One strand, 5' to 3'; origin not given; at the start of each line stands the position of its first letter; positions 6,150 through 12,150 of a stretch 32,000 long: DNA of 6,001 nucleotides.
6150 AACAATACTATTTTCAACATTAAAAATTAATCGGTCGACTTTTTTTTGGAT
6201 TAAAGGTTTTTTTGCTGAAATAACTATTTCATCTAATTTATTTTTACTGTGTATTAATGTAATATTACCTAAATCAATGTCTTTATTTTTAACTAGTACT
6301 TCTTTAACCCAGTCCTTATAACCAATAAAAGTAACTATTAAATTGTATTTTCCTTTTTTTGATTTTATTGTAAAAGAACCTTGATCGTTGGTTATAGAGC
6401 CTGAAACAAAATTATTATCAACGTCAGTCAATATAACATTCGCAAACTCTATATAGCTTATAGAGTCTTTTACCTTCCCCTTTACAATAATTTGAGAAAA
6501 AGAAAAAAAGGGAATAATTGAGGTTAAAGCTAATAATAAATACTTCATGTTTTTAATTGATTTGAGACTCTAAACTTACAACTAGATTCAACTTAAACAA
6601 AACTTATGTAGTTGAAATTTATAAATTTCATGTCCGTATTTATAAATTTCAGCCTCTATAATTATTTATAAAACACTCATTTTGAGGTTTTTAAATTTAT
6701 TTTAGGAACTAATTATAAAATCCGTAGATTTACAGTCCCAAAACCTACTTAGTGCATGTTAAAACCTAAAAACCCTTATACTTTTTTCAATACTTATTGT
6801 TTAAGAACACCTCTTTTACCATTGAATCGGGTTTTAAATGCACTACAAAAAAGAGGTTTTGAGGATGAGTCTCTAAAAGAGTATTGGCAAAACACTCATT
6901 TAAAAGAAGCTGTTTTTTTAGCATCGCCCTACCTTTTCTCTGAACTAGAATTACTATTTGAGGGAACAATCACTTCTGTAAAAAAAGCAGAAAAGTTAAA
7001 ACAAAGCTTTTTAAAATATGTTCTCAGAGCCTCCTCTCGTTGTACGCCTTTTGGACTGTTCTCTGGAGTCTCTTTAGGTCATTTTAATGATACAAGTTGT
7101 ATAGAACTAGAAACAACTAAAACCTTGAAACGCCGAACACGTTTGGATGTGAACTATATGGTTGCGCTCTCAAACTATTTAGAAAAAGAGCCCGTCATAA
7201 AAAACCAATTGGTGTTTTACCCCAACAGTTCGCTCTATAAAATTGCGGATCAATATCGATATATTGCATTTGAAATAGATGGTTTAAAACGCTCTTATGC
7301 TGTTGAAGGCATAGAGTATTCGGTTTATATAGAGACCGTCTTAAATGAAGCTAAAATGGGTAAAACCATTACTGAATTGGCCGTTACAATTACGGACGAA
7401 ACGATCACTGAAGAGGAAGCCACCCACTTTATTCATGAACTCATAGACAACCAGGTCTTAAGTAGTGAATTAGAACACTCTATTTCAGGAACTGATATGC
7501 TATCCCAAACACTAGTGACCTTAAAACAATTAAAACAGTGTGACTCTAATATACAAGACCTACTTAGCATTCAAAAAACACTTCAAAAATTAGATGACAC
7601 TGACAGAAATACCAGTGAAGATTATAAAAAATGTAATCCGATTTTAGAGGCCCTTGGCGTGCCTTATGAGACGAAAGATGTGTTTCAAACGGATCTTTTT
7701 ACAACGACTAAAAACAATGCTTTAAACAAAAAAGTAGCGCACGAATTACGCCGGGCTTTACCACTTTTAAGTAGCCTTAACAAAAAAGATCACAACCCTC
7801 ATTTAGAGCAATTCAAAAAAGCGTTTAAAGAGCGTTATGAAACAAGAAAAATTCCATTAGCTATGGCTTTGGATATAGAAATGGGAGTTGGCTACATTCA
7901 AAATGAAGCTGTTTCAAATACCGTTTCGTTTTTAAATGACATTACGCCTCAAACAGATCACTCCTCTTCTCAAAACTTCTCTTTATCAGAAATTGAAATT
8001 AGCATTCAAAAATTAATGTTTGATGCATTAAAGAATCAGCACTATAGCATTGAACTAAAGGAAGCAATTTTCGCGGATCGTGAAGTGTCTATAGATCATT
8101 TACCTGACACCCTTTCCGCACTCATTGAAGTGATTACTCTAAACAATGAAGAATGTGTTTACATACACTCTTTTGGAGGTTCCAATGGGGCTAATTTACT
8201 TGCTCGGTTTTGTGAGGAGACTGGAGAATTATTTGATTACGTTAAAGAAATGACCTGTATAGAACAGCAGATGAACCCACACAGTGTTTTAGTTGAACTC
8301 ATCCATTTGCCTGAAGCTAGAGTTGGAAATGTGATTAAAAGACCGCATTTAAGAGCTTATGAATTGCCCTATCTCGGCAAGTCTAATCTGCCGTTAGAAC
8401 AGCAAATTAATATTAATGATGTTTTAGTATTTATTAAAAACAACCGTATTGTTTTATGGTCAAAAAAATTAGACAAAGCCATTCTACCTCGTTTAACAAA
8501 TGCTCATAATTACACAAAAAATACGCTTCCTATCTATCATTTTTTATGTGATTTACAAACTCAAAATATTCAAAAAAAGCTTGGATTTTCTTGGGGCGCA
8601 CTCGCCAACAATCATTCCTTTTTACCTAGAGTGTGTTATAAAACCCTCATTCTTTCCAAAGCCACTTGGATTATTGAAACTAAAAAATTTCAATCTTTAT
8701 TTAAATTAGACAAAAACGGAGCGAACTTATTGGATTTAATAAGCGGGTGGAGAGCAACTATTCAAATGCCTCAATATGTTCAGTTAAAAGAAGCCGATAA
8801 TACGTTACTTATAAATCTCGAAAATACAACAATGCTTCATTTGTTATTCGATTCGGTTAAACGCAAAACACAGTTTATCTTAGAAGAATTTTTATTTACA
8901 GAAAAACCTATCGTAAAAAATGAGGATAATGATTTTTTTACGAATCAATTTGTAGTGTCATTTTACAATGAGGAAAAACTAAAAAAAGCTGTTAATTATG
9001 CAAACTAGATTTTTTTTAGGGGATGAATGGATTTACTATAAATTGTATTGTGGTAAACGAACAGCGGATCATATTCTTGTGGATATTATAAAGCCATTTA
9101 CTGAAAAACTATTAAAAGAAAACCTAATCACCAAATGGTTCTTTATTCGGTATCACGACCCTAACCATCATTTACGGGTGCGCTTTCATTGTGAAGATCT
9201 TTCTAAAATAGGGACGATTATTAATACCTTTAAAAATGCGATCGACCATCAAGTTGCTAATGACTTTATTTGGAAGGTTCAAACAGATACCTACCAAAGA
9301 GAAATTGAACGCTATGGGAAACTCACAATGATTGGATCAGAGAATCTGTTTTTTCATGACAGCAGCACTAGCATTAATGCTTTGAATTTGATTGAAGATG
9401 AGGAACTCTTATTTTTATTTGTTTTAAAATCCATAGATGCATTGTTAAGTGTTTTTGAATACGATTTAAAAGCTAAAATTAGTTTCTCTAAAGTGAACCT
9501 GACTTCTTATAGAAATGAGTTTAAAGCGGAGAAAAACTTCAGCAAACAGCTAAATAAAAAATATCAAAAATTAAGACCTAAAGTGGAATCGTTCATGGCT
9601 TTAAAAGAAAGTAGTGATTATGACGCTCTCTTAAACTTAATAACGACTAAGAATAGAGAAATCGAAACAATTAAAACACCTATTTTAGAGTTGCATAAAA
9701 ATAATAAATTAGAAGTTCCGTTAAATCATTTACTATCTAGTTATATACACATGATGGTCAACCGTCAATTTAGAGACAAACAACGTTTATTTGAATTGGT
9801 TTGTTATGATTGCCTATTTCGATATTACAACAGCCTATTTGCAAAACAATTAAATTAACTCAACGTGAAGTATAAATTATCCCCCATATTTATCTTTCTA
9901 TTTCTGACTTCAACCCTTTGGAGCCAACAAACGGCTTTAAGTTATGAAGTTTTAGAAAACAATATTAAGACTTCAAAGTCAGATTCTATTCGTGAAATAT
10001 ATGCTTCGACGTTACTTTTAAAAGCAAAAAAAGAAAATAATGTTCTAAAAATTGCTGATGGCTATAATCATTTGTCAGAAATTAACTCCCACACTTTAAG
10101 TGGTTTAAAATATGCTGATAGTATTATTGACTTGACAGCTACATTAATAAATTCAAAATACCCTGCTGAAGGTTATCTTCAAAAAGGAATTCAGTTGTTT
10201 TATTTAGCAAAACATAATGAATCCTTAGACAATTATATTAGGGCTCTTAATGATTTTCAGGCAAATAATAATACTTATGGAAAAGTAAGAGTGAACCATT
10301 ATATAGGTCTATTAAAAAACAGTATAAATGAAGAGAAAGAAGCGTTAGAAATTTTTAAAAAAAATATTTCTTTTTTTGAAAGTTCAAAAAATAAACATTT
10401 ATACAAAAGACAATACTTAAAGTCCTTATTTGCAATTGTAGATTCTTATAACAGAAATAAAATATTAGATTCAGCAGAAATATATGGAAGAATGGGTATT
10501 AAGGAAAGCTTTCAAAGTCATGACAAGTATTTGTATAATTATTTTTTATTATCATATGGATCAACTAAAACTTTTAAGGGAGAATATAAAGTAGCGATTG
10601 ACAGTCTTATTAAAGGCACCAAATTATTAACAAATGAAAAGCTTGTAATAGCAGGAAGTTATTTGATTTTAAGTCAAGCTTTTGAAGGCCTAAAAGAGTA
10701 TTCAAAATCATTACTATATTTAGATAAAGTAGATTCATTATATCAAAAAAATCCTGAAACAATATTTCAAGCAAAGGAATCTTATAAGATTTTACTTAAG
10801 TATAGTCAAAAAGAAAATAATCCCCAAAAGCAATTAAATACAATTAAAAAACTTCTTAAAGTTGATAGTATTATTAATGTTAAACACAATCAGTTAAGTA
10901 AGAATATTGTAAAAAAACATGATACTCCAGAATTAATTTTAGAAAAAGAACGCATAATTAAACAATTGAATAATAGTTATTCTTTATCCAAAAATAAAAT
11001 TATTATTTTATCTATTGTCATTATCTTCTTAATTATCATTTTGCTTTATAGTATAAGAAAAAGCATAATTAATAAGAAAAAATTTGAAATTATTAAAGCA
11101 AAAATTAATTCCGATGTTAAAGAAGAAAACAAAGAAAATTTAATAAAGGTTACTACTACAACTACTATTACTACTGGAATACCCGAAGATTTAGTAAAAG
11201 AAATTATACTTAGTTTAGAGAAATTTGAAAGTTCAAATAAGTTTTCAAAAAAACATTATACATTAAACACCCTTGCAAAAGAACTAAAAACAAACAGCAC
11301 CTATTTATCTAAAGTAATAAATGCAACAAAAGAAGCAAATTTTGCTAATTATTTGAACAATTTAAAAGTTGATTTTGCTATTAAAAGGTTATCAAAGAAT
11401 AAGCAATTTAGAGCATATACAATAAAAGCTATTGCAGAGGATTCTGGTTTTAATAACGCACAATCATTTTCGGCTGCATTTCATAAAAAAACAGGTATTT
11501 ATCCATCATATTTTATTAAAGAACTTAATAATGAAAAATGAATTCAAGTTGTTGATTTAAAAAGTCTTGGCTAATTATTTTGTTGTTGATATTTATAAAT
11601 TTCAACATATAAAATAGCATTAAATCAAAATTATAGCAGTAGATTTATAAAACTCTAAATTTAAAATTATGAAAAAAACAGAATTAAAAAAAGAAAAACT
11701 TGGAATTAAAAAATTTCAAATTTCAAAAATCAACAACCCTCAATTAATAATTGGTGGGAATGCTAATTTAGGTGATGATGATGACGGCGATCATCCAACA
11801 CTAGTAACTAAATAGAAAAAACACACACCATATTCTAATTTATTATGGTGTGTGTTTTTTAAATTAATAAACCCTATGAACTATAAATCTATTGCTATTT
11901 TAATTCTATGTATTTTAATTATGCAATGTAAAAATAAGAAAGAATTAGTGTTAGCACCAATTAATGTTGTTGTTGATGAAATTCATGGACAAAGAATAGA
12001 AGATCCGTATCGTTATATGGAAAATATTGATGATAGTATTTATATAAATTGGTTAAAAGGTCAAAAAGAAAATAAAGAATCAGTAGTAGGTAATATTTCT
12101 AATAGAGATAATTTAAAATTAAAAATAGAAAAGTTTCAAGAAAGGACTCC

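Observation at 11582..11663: Same operator, same 65-nt spacing, upstream of the P4 peptide gene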

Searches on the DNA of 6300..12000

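Call 58: search_rna_families(source=window, start=6300, end=12000, threshold=evalue, max_evalue=1)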
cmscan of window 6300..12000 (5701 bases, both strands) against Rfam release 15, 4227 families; matches with E-value up to 1: 1.
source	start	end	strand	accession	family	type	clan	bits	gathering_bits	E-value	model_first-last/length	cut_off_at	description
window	6518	6552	+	RF00180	REN-SRE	Cis-reg;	-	18.9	41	0.41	1-37/37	no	Renin stability regulatory element (REN-SRE)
